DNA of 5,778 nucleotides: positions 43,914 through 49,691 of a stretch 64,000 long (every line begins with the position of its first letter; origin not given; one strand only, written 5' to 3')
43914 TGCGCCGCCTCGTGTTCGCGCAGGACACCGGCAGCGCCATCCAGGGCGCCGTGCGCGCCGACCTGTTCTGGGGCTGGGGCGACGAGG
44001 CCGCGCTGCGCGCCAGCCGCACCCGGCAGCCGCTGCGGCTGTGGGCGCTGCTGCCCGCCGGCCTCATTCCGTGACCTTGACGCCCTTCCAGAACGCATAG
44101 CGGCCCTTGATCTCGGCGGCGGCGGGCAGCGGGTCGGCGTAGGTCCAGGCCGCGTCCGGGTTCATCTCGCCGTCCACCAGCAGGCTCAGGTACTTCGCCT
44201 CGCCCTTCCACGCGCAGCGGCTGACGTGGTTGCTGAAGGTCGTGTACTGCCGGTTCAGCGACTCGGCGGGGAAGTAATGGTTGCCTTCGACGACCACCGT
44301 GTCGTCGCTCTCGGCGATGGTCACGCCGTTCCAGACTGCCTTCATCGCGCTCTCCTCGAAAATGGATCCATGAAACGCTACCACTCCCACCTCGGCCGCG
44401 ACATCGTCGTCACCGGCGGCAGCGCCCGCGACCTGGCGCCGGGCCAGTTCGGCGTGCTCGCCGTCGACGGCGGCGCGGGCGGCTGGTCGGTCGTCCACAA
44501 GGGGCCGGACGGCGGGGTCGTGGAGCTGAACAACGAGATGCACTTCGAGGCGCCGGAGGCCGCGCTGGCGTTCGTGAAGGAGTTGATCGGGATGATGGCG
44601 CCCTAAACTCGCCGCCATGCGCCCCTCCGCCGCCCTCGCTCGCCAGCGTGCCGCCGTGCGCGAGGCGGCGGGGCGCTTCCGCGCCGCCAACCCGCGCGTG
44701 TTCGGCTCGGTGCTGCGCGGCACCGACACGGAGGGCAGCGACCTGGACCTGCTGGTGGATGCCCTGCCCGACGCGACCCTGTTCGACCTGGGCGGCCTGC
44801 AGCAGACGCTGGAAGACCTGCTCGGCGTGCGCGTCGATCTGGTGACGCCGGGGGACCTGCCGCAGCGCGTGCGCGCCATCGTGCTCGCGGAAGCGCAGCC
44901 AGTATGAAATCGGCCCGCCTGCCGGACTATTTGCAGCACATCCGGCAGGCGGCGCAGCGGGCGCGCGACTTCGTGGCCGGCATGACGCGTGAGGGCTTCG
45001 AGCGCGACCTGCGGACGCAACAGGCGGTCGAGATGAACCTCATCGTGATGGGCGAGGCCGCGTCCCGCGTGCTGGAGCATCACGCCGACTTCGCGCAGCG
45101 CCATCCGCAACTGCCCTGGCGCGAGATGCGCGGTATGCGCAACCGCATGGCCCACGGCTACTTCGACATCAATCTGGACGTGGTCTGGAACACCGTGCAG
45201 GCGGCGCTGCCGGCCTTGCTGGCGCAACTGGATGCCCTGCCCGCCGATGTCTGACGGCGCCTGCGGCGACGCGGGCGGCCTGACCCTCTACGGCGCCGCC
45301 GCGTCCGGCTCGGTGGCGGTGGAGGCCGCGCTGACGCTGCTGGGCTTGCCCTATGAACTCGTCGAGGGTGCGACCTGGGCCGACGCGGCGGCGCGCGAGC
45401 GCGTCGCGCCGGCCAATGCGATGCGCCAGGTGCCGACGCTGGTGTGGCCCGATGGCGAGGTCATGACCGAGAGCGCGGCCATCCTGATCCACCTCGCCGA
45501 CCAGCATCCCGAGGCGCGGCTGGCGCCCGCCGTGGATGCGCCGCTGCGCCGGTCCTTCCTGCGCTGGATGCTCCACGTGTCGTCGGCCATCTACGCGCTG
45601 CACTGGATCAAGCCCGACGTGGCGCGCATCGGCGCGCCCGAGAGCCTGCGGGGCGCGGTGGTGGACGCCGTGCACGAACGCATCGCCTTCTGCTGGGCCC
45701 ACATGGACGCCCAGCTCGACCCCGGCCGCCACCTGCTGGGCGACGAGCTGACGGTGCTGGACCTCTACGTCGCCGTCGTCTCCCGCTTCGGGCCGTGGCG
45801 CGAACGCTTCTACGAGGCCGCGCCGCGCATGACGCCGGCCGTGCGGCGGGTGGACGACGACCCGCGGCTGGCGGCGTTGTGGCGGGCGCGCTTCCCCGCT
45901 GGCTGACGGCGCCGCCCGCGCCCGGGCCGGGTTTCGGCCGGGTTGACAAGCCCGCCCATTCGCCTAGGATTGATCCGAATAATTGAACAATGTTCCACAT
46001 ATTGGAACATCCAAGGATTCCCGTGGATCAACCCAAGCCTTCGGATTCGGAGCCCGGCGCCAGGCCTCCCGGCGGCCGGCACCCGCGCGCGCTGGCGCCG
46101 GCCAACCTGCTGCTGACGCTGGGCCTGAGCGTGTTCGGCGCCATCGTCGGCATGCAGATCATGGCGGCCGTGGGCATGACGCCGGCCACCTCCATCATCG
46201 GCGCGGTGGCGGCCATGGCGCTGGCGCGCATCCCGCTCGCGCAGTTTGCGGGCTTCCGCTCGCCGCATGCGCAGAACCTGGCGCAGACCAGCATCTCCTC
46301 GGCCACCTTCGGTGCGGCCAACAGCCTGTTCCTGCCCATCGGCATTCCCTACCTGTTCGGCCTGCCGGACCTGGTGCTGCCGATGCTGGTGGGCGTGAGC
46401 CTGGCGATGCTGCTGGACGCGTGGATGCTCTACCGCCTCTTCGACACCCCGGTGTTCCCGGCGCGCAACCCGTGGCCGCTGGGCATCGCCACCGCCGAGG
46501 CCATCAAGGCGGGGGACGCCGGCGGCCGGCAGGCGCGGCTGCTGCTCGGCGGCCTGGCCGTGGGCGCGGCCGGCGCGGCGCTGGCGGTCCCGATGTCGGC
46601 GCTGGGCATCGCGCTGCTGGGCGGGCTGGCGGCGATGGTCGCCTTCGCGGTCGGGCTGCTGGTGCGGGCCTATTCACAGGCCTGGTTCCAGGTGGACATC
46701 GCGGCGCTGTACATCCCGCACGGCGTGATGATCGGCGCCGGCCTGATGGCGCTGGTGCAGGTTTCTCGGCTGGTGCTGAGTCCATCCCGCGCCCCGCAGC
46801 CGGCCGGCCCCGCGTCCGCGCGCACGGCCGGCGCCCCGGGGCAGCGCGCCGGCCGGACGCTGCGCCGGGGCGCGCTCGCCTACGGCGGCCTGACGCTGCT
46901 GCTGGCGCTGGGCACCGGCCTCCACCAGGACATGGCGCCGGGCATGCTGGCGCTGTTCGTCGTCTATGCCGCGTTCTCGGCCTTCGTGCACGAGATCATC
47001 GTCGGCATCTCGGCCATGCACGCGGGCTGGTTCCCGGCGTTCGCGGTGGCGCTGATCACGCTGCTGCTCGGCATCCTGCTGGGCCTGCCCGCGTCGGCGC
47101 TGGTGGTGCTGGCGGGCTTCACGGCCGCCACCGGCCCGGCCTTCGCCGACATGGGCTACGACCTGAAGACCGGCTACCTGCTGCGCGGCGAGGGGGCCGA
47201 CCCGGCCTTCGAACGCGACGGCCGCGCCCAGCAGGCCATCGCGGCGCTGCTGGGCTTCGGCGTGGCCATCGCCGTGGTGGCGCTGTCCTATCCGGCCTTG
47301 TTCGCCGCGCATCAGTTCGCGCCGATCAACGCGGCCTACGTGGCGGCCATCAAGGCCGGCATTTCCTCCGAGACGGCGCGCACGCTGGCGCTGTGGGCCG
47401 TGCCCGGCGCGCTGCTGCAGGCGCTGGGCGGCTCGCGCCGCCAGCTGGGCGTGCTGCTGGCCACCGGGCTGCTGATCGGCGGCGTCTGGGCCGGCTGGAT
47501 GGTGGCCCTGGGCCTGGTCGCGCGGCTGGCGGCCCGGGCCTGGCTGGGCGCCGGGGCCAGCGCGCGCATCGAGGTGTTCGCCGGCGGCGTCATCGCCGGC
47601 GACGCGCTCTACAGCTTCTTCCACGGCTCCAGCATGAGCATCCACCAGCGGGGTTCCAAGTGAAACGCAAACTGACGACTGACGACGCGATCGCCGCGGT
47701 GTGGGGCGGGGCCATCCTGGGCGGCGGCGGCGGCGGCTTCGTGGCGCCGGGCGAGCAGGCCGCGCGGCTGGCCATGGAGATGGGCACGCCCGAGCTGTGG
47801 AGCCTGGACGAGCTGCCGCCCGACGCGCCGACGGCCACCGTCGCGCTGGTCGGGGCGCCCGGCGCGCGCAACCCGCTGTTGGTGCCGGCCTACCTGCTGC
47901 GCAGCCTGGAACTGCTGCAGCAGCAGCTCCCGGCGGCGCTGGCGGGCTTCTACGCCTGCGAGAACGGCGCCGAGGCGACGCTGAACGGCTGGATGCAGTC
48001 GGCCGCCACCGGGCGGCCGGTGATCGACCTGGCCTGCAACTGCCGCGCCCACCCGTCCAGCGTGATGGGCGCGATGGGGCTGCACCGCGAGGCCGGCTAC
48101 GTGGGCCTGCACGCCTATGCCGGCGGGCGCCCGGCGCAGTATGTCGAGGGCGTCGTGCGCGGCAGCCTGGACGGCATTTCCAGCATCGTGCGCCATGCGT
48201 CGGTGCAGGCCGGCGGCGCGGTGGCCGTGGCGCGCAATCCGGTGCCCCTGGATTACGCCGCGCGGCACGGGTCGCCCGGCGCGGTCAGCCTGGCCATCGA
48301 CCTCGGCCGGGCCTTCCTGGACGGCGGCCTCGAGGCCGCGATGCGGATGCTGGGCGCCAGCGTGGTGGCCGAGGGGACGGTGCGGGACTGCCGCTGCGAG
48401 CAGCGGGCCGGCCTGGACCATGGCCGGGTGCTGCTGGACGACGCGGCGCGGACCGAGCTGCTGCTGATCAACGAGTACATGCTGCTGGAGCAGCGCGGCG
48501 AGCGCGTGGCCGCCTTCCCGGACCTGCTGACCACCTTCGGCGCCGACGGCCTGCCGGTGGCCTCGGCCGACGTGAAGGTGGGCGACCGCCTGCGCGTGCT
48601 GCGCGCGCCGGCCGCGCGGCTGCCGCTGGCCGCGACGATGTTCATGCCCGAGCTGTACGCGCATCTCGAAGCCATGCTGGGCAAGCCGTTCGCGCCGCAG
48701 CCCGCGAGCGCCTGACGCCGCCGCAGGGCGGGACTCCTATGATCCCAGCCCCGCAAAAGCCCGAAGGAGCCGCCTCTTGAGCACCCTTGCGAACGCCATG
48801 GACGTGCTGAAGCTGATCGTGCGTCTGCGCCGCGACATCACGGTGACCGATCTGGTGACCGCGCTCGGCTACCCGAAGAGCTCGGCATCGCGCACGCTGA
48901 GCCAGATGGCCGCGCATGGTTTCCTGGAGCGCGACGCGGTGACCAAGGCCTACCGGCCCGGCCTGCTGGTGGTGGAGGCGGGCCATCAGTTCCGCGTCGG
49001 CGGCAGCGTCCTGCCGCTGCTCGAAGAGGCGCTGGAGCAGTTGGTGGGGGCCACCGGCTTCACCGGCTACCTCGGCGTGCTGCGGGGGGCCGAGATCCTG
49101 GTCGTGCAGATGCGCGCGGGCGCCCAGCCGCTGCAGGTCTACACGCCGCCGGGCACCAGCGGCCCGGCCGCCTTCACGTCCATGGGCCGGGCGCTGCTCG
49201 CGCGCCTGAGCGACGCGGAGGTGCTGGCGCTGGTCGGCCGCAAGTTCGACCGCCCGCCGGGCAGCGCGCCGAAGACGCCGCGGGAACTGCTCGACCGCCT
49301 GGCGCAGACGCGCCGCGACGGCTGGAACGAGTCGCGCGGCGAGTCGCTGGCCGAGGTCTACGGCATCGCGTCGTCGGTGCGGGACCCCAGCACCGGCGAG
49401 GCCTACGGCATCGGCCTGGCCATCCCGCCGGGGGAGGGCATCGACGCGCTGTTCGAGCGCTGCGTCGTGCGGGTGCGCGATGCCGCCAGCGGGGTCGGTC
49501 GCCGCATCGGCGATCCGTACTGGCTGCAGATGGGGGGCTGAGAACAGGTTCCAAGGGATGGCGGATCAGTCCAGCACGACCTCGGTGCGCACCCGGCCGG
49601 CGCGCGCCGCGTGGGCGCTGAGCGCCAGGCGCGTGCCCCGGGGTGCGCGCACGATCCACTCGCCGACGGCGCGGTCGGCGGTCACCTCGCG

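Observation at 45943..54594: IclR-centred locus with inverted paralogous arms: OPT-DUF917 versus DUF917-TonB receptor-M14 carboxypeptidase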

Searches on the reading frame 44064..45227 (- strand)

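Call 28: search_protein_families(library=pfam, proteins=[window:44064-45227:-], max_evalue=0.001)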
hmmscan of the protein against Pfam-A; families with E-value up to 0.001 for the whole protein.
window:44064-45227:- (387 aa): 1 family
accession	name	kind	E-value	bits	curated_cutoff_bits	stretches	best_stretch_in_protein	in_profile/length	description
PF04248.19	NTP_transf_9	-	5.7e-28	97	22.1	1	295-381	1-92/93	Domain of unknown function (DUF427)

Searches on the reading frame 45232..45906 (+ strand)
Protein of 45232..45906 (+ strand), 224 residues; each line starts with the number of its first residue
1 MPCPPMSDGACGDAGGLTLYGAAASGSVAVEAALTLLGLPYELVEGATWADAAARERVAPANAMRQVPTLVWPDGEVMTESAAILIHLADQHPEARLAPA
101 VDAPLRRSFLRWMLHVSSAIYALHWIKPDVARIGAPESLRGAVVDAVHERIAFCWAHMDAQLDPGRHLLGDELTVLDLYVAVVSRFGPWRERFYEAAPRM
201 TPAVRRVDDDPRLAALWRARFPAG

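Call 28: search_protein_families(library=pfam, proteins=[window:45232-45906:+], max_evalue=0.001)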
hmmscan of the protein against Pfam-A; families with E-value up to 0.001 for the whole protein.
window:45232-45906:+ (224 aa): 3 families
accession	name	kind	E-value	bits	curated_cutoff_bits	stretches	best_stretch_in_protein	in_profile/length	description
PF13409.12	GST_N_2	-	6.3e-10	40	25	1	30-91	8-70/70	Glutathione S-transferase, N-terminal domain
PF13417.12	GST_N_3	-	9.1e-10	39.2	22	1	19-94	1-73/75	Glutathione S-transferase, N-terminal domain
PF02798.26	GST_N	-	3.5e-05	24.5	20.9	1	17-89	3-75/76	Glutathione S-transferase, N-terminal domain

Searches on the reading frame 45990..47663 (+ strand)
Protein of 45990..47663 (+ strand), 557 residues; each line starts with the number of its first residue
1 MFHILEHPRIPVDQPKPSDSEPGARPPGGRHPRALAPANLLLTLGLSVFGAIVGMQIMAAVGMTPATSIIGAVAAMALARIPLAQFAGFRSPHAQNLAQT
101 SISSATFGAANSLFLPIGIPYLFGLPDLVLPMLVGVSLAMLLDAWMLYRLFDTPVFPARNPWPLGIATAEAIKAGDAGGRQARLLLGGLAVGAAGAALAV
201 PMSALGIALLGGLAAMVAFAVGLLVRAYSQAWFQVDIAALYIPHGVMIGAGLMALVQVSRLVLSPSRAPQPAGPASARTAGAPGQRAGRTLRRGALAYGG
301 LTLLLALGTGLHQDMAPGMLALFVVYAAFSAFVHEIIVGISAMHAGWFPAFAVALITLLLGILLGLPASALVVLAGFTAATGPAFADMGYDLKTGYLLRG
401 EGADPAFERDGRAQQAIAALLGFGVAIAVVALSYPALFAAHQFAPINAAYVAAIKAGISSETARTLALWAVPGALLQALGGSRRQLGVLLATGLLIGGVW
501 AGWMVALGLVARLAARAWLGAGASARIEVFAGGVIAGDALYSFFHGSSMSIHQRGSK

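Call 5: search_protein_families(library=pfam, proteins=[window:45990-47663:+], max_evalue=0.01)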
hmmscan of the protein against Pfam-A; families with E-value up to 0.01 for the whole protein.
window:45990-47663:+ (557 aa): 1 family
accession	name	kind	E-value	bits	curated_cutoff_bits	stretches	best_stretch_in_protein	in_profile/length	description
PF03169.20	OPT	-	1.3e-18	67.5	25.8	2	298-544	360-618/623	OPT oligopeptide transporter protein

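Call 6: search_protein_families(library=ncbifam, proteins=[window:45990-47663:+], max_evalue=0.01)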
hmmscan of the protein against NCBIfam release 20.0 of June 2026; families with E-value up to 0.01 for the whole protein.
window:45990-47663:+ (557 aa): 0 families

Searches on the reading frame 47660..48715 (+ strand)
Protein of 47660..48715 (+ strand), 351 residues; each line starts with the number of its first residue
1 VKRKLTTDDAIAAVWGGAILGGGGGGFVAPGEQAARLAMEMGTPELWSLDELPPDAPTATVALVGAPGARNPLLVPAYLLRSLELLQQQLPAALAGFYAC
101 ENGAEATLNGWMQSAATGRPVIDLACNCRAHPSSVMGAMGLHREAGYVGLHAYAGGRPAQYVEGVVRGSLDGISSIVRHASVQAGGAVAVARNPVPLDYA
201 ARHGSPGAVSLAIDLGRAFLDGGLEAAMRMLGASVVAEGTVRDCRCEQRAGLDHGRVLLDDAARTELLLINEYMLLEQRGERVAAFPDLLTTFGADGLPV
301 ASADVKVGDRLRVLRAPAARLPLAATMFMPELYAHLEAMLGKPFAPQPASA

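Call 5: search_protein_families(library=pfam, proteins=[window:47660-48715:+], max_evalue=0.01)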
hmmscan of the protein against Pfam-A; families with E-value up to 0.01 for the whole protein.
window:47660-48715:+ (351 aa): 2 families
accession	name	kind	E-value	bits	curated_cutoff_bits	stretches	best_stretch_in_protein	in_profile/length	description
PF20906.3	S-Me-THD_C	-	2.1e-19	70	27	1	174-319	7-164/190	S-Me-THD-like, C-terminal domain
PF06032.18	S-Me-THD_N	-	2.9e-14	53.8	27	1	14-142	7-137/158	S-Me-THD-like, N-terminal domain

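Call 6: search_protein_families(library=ncbifam, proteins=[window:47660-48715:+], max_evalue=0.01)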
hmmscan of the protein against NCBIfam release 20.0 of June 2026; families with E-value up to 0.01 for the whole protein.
window:47660-48715:+ (351 aa): 2 families
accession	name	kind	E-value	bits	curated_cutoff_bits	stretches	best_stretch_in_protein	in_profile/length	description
NF058529.1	thiohydan_desulf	equivalog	4.9e-70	236.4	440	1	3-342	1-355/362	thiohydantoin desulfurase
NF058532.1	CH3_S_uro_de_S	equivalog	2.2e-60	204.5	450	1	3-342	1-348/352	S-methyl thiohydantoin desulfurase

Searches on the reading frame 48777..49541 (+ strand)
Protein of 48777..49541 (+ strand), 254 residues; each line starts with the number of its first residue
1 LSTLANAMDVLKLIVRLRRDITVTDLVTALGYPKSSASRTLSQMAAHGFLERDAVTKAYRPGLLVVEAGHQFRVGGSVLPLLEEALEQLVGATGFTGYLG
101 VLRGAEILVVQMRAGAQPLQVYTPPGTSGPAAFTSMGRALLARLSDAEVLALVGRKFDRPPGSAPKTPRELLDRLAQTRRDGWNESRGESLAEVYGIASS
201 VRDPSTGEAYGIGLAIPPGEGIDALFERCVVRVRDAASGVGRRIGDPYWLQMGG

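Call 5: search_protein_families(library=pfam, proteins=[window:48777-49541:+], max_evalue=0.01)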
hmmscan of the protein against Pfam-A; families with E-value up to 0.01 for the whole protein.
window:48777-49541:+ (254 aa): 6 families
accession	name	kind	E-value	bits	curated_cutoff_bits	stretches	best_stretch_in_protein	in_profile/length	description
PF01614.24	IclR_C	-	7.1e-18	65.2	24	1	83-238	14-170/174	Bacterial transcriptional regulator IclR C-terminal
PF09339.16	HTH_IclR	-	9.3e-12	45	22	1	3-53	1-51/52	IclR helix-turn-helix domain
PF12802.13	MarR_2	-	6.6e-08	33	27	1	7-52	7-52/61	MarR family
PF12840.13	HTH_20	-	0.002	18.5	27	0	9-52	8-50/51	Helix-turn-helix domain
PF01047.28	MarR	-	0.0044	17.3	24.6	1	18-52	15-49/59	MarR family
PF25213.1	HVO_A0261_N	-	0.0096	16.2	35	0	9-60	15-62/86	HVO_A0261 N-terminal domain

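Call 6: search_protein_families(library=ncbifam, proteins=[window:48777-49541:+], max_evalue=0.01)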
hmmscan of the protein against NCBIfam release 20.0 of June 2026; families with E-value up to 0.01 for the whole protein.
window:48777-49541:+ (254 aa): 9 families
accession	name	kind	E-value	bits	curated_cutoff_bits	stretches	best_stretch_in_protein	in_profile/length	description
NF045644.1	TransRegBhcR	equivalog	4.7e-24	85.1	350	1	3-245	24-266/267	HTH-type transcriptional regulator BhcR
TIGR02431.1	pcaR_pcaU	subfamily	2.5e-15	56.5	284.75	1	2-203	6-206/248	beta-ketoadipate pathway transcriptional regulators, PcaR/PcaU/PobR family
NF008601.2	PRK11569.1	equivalog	8.2e-12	44.9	380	1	3-203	28-231/276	glyoxylate bypass operon transcriptional repressor IclR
NF011671.1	PRK15090.1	equivalog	3.4e-08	33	275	1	8-238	17-247/256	DNA-binding transcriptional regulator KdgR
NF007548.0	PRK10163.1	equivalog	1.5e-06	27.6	406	1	8-237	28-258/271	HTH-type transcriptional repressor AllR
NF040939.2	trans_reg_lrs14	equivalog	0.00054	20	90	1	8-56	24-72/103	Lrs14 family HTH-type transcriptional regulator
NF053606.1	Sta1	subfamily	0.00084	19.4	80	1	8-57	23-71/100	Sta1 family transcriptional regulator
NF033788.1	HTH_metalloreg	subfamily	0.0022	17.7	55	1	11-53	14-58/77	metalloregulator ArsR/SmtB family transcription factor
NF007342.0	PRK09834.1-4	equivalog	0.0083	15.2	251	0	5-197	15-209/263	DNA-binding transcriptional regulator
